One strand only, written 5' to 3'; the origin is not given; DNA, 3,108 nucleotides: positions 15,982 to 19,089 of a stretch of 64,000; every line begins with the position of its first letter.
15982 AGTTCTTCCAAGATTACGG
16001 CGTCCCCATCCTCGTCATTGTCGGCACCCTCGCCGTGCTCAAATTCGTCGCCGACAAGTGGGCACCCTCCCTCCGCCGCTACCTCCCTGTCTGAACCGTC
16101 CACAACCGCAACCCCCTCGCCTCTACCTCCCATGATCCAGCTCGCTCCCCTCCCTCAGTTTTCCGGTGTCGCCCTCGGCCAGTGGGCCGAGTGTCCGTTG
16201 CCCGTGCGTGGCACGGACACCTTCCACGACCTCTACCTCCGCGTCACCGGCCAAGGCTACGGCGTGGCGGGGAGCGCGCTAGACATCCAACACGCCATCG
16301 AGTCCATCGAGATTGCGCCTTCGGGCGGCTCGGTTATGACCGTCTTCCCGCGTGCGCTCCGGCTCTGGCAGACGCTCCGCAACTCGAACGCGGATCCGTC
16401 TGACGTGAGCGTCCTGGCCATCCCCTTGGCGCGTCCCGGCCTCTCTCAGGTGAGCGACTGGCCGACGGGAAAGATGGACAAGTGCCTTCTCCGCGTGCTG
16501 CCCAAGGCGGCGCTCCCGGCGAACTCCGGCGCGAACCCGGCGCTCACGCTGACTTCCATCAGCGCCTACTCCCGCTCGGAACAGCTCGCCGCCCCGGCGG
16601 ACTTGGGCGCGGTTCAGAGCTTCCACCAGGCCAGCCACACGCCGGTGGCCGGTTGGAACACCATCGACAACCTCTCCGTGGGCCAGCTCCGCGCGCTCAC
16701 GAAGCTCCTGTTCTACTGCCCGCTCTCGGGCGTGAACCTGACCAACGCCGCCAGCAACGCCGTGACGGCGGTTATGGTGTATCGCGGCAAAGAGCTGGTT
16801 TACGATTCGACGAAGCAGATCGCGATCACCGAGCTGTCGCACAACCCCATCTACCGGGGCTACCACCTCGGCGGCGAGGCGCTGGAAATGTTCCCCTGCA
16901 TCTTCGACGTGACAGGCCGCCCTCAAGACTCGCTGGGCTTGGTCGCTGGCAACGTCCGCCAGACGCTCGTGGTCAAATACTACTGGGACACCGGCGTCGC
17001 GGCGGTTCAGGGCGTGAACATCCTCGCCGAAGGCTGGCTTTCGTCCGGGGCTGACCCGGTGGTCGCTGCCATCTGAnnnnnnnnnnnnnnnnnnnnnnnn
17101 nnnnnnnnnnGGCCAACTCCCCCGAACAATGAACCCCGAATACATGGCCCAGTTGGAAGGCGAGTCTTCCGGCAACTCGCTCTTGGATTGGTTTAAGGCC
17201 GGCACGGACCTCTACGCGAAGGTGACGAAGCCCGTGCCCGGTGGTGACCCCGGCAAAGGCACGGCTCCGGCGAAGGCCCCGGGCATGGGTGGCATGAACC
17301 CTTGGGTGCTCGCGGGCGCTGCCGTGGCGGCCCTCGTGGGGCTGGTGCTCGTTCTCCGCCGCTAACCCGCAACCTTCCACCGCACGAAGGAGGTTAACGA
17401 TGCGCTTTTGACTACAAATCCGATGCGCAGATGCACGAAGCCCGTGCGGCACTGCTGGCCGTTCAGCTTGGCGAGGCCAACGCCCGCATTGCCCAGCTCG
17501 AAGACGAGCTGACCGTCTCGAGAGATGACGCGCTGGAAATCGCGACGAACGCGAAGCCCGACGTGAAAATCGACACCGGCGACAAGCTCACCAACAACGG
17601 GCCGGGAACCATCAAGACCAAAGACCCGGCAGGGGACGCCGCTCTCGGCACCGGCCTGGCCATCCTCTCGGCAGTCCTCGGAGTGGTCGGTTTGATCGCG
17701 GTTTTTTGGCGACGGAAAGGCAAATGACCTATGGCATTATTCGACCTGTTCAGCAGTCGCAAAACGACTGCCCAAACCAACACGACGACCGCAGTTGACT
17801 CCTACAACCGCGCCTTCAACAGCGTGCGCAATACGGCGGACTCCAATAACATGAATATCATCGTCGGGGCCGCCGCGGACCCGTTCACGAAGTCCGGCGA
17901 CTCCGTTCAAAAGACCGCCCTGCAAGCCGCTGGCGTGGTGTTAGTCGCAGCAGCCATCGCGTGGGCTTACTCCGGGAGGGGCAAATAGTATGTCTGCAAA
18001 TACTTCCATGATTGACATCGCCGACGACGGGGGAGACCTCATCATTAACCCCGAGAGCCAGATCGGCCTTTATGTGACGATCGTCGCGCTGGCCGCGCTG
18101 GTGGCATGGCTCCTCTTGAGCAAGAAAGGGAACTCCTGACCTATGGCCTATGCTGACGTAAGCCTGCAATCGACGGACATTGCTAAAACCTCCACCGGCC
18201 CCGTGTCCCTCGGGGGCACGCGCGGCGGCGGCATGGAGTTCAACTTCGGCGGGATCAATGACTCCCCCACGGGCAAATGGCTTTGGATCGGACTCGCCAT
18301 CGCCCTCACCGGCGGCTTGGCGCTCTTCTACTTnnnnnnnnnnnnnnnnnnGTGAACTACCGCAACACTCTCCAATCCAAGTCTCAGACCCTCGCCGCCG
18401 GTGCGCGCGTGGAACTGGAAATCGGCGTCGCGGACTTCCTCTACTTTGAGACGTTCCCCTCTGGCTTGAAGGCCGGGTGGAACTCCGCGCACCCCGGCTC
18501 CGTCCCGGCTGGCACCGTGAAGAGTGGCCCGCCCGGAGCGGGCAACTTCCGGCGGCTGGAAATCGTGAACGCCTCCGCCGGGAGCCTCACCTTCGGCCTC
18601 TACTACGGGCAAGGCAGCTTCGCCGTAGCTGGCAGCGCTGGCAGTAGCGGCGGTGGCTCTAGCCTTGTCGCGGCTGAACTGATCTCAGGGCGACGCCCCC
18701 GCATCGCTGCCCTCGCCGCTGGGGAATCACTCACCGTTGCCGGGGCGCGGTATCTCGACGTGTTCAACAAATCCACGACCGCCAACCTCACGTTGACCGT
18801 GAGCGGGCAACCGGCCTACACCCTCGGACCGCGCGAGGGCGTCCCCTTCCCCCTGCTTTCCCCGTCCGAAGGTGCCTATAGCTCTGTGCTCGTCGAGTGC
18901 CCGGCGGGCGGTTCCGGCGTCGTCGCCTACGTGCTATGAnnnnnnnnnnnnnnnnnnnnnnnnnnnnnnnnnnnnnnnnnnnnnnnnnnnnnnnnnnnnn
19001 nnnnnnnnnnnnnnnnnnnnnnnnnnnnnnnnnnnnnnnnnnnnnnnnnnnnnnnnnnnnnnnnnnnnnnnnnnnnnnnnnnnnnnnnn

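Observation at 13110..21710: Virion module without terminase, portal, HK97 capsid or tail: candidate membrane-containing, tail-less (PM2/PRD1/P23-77-like) provirus in a PVC bacterium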

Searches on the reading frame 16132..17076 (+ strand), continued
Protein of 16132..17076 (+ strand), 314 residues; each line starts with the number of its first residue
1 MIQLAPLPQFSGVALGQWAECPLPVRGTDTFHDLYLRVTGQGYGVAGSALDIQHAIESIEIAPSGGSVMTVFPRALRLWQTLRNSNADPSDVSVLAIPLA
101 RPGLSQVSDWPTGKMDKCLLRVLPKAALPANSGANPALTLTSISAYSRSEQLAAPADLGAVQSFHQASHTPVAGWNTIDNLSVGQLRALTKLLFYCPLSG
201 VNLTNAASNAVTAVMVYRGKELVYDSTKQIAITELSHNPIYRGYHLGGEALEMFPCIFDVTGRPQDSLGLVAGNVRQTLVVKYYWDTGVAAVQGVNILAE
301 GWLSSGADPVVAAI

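Call 73: find_encoding_contigs(protein=P0012, flank=10000, max_places=2)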
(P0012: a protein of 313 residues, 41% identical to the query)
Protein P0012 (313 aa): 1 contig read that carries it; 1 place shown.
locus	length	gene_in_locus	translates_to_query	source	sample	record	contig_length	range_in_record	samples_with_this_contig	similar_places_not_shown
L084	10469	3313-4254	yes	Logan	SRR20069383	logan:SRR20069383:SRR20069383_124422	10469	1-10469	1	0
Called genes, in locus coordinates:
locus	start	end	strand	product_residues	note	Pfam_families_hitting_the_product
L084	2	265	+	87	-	?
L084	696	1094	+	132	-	-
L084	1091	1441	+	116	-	-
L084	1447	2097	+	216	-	-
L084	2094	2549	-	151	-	PF01850:PIN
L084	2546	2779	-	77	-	-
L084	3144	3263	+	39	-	-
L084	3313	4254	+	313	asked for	-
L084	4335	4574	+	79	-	-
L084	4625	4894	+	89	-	-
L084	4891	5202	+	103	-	-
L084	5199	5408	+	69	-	-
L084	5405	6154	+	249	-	-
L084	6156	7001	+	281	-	-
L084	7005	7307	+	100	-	-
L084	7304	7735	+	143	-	-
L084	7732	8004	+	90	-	-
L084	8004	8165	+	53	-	-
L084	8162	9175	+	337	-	-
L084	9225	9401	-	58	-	-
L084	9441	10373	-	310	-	-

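Call 74: find_encoding_contigs(protein=P0044, flank=10000, max_places=2)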
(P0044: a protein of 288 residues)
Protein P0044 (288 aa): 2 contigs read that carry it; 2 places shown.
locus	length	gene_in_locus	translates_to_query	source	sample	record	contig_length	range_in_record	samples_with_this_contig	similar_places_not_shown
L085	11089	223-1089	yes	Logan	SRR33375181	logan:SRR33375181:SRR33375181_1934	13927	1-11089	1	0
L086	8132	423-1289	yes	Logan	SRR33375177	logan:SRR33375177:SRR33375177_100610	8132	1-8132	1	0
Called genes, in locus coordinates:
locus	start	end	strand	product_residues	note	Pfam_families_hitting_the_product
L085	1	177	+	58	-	?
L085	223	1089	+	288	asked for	PF25513:P2_C (weak)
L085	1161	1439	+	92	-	-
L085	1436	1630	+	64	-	-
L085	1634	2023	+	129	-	-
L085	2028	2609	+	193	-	-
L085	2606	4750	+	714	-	PF12708:Pect-lyase_RHGA_epim, PF26209:Phage_phiTE_241_C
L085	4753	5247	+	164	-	-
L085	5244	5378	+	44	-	-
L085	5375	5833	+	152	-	-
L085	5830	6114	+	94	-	-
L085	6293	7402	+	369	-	-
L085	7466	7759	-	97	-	-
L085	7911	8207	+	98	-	-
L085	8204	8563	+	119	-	-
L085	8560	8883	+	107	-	-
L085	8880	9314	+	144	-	-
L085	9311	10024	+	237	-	-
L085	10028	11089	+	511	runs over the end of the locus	PF01446:Rep_1 (faint)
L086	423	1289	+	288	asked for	PF25513:P2_C (weak)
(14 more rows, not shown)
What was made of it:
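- On Corticoviridae (family of PM2): The distant relative L085 does carry a faint Rep_1 hit (call 74).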

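Call 79: list_cluster_members(proteins=[P0017, P0020, P0022, P0024, P0025, P0027, P0029, P0031, P0033, P0034])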
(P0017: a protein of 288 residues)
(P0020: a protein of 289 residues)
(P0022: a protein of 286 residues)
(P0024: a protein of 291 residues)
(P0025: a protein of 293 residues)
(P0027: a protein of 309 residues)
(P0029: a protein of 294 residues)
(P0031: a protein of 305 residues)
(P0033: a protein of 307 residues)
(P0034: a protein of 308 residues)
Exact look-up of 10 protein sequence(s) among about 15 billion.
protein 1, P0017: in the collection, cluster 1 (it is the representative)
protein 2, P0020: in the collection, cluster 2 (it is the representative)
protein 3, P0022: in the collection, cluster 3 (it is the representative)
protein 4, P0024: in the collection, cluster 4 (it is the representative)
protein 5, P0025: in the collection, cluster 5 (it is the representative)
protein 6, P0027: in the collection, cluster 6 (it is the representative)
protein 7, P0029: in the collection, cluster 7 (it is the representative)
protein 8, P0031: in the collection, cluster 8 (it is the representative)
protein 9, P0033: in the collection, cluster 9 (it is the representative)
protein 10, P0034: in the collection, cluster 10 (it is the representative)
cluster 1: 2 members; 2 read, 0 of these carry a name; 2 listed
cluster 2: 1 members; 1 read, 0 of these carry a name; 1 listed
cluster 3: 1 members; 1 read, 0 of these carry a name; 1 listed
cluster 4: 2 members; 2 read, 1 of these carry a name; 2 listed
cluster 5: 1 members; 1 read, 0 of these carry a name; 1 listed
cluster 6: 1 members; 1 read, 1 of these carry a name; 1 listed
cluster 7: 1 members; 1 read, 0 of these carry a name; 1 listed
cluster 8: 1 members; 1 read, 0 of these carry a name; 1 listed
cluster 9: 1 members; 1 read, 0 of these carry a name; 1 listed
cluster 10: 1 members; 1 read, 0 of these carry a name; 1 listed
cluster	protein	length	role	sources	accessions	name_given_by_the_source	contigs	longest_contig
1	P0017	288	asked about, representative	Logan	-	-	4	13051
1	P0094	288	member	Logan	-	-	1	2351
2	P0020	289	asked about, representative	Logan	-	-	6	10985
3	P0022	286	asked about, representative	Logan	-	-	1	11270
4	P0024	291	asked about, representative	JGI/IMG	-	hypothetical protein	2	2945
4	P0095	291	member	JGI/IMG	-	-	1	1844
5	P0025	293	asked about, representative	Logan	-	-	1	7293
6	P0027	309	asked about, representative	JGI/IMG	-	hypothetical protein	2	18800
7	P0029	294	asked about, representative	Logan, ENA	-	-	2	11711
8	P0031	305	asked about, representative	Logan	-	-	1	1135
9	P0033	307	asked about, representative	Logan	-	-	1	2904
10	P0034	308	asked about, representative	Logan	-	-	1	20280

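Call 84: find_related_loci(query=A1, collection=metagenome_contigs, flank=10000)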
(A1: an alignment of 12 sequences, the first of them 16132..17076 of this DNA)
Query A1 (314 aa) in metagenome_contigs; peptide patterns used: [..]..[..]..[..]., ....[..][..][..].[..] (x = any residue, [..] = any of these).
280 stretches matched a pattern, but none encodes a relative of the query by tblastn (E <= 1e-3).

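Call 89: search_protein_families(library=pfam, max_evalue=0.1, proteins=[L084:6156-7001:+, L085:2028-2609:+])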
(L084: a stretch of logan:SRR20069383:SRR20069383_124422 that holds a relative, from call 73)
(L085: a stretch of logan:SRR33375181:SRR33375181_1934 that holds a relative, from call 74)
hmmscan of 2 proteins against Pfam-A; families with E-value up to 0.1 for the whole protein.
L084:6156-7001:+ (281 aa): 1 family
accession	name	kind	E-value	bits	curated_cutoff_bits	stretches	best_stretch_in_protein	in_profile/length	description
PF13385.13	Laminin_G_3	-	2.1e-05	25.1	27.6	1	126-266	9-149/151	Concanavalin A-like lectin/glucanases superfamily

L085:2028-2609:+ (193 aa): 0 families

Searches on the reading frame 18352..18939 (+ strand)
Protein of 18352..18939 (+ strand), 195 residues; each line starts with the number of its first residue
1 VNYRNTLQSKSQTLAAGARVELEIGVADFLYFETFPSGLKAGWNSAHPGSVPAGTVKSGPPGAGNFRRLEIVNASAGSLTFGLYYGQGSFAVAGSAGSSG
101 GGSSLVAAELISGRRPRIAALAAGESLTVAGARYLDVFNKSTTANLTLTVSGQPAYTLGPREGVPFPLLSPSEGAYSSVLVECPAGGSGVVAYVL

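Call 5: search_protein_families(library=pfam, max_evalue=0.1, proteins=[window:18352-18939:+])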
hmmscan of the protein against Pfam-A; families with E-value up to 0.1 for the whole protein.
window:18352-18939:+ (195 aa): 0 families

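Call 6: search_protein_families(library=phrogs, max_evalue=0.01, proteins=[window:18352-18939:+])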
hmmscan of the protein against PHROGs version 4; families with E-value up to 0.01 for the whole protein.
window:18352-18939:+ (195 aa): 0 families

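Call 17: find_homologous_proteins(query=window:18352-18939:+, max_evalue=0.001)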
Query window:18352-18939:+ (195 aa): 1 proteins with E <= 0.001 among 3497 candidates.
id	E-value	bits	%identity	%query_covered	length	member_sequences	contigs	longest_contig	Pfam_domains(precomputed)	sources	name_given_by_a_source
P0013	3.3e-117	407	99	100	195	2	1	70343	-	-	-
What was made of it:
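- Tried and rejected: The first homologue search found only the protein itself (call 17).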

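Call 39: find_homologous_proteins(query=A2, max_evalue=0.001)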
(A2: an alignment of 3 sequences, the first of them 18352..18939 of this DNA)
Query A2 (3 sequences) (195 aa, profile of the alignment): 26 proteins with E <= 0.001 among 8000 candidates.
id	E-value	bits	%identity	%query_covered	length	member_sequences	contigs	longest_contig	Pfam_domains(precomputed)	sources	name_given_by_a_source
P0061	3.4e-113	395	35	99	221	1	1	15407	-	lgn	-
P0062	2.3e-107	376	31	51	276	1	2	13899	-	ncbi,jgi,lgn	jgi:hypothetical protein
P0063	1.6e-89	317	27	98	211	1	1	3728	-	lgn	-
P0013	5.0e-78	280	99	100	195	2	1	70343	-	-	-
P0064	1.3e-66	242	36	98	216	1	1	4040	-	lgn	-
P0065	1.6e-62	229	30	51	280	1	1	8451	-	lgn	-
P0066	5.8e-62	227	42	56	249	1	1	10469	-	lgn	-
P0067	3.2e-60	221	30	51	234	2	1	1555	-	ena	-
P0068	3.6e-60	221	36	100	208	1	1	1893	-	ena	-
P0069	4.5e-55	205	29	51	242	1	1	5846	-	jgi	jgi:hypothetical protein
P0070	3.0e-46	176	39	48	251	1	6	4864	-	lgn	-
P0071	6.0e-14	70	-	-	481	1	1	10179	-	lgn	-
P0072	5.1e-11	61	36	15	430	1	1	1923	-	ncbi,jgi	jgi:hypothetical protein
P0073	7.6e-10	57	-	-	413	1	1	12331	-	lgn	-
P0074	6.6e-9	54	-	-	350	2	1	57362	-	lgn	-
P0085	4.1e-4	38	-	-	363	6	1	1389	PF08526.17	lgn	-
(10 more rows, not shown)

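Call 49: predict_structure(alignment_id=A3)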
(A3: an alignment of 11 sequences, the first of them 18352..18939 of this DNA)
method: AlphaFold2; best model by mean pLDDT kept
length: 195 residues; sequences in the alignment: 11
mean_pLDDT: 77.1   pTM: 0.46
mean pLDDT of the five models: 77.1, 76.3, 76.3, 74.4, 73.0
residues with pLDDT >= 90: 50; 70-90: 101; 50-70: 21; < 50: 23
segments of 3 or more residues with pLDDT < 50: 1-3, 94-113
pLDDT, mean of each block of 10 residues (from residue 1): 63 94 86 89 87 81 83 93 83 41 29 61 88 81 90 86 71 69 89 78
secondary structure, 60 per line:
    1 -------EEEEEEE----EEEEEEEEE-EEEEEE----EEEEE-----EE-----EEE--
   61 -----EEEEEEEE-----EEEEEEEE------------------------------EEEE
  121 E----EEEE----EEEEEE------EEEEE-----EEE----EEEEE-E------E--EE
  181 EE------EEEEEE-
elements in order: E8-14 E19-27 E29-34 E39-43 E56-58 E66-73 E79-86 E117-121 E126-129 E134-139 E146-150 E156-158 E163-167 E179-182 E189-194
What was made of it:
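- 18352..18939 (+): 195-aa protein with two jelly-roll/cupin-like domains. Candidate vertex (penton/turret) protein. AF2 pLDDT 77 (call 49).
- Checked: (iii) 18352-18939 encodes a 195-aa protein modelled as two beta domains (residues 8-86 and 117-194) joined by a disordered Gly/Ser linker (call 49).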

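Call 52: fold_search(model_id=the predicted structure, library=pdb)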
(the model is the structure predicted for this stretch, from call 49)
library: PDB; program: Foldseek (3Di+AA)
matches with E <= 10: 1616; with E <= 0.001: 31
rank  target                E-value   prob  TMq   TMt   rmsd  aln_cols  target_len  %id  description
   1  3rns                  3.2e-05  1.00  0.41  0.40   8.7       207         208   12  Cupin 2 conserved barrel domain protein from Leptotrichia buccalis (released 2011-05-11)
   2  1yll_C                5.6e-05  1.00  0.47  0.47   5.9       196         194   13  Crystal Structure of the Conserved Protein of Unknown Function PA5104 from Pseudomonas aeruginosa PAO1 (released 2005-03-01)
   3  1yll_D                6.2e-05  1.00  0.46  0.46   6.0       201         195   13  Crystal Structure of the Conserved Protein of Unknown Function PA5104 from Pseudomonas aeruginosa PAO1 (released 2005-03-01)
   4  3nl1                  9.1e-05  1.00  0.45  0.28  10.0       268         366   10  Crystal Structure of Salicylate 1,2-dioxygenase from Pseudoaminobacter salicylatoxidans Adducts with gentisate (released 2011-07-13)
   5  3nw4                  9.6e-05  1.00  0.47  0.29   8.7       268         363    9  Crystal Structure of Salicylate 1,2-dioxygenase G106A mutant from Pseudoaminobacter salicylatoxidans in complex with gen (released 2011-07-13)
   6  2phd_D                1.3e-04  1.00  0.45  0.29  10.3       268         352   10  Crystal Structure Determination of a Salicylate 1,2-Dioxygenase from Pseudaminobacter salicylatoxidans (released 2008-04-22)
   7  1yll_B                1.7e-04  1.00  0.46  0.47   5.9       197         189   13  Crystal Structure of the Conserved Protein of Unknown Function PA5104 from Pseudomonas aeruginosa PAO1 (released 2005-03-01)
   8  6i56_B                1.7e-04  0.99  0.28  0.21  24.9       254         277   15  Crystal structure of PBSX exported protein XepA (released 2019-11-20)
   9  1yll_A                1.8e-04  1.00  0.46  0.47   6.1       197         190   12  Crystal Structure of the Conserved Protein of Unknown Function PA5104 from Pseudomonas aeruginosa PAO1 (released 2005-03-01)
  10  2phd_A                2.3e-04  1.00  0.46  0.29   9.7       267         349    9  Crystal Structure Determination of a Salicylate 1,2-Dioxygenase from Pseudaminobacter salicylatoxidans (released 2008-04-22)
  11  6i56_C                2.3e-04  0.99  0.29  0.21  25.2       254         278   15  Crystal structure of PBSX exported protein XepA (released 2019-11-20)
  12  2phd_C                2.6e-04  1.00  0.42  0.28  10.2       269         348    9  Crystal Structure Determination of a Salicylate 1,2-Dioxygenase from Pseudaminobacter salicylatoxidans (released 2008-04-22)
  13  3bu7_A                2.6e-04  1.00  0.44  0.29   9.4       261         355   11  Crystal Structure and Biochemical Characterization of GDOsp, a Gentisate 1,2-Dioxygenase from Silicibacter Pomeroyi (released 2008-08-12)
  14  2phd_B                2.8e-04  1.00  0.46  0.29   9.9       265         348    9  Crystal Structure Determination of a Salicylate 1,2-Dioxygenase from Pseudaminobacter salicylatoxidans (released 2008-04-22)
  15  5v00_A                3.2e-04  1.00  0.39  0.40   6.7       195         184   10  Structure of HutD from Pseudomonas fluorescens SBW25 (Formate condition) (released 2017-03-15)
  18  2vvf_A                3.9e-04  0.93  0.24  0.20  12.6       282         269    9  Crystal structure of the major capsid protein P2 from Bacteriophage PM2 (released 2008-09-16)
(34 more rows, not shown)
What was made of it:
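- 18352..18939 (+): Foldseek hits: bicupins, XepA, PM2 P2 (4e-4), STIV A223 turret protein (8e-4) (call 52).
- On Vinavirales (PM2-like double jelly-roll phages): The 195-aa protein has two jelly-roll/cupin-like domains at the expected position, with weak fold hits to STIV A223 and PM2 P2 (calls 49, 52).
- The fold hits of the 195-aa model are mostly cellular cupins with low TM-scores (call 52). The fold hits of the 195-aa model are mostly cellular bicupins (call 52).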

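Call 89: search_protein_families(library=pfam, max_evalue=0.1, proteins=[P0065, P0062, P0071, P0073, P0085])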
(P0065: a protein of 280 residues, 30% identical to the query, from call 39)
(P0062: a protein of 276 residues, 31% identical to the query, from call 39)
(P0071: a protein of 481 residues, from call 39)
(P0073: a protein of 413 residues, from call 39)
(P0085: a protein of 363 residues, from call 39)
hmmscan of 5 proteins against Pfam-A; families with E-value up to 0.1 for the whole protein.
P0065 (280 aa): 0 families

P0062 (276 aa): 0 families

P0071 (481 aa): 1 family
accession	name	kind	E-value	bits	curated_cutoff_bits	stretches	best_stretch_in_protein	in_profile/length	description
PF24268.1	NttC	-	0.027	15.1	27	0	34-59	96-121/130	T2SS substrate NttC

P0073 (413 aa): 1 family
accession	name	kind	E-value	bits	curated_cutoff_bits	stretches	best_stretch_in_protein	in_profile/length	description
PF15873.10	DUF4730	-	0.0045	17.7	27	0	241-264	8-31/55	Domain of unknown function (DUF4730)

P0085 (363 aa): 1 family
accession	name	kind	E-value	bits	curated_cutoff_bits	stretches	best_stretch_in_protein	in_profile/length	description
PF08526.16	PAD_N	-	7.7e-06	26.7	25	0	214-243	9-38/113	Protein-arginine deiminase (PAD) N-terminal domain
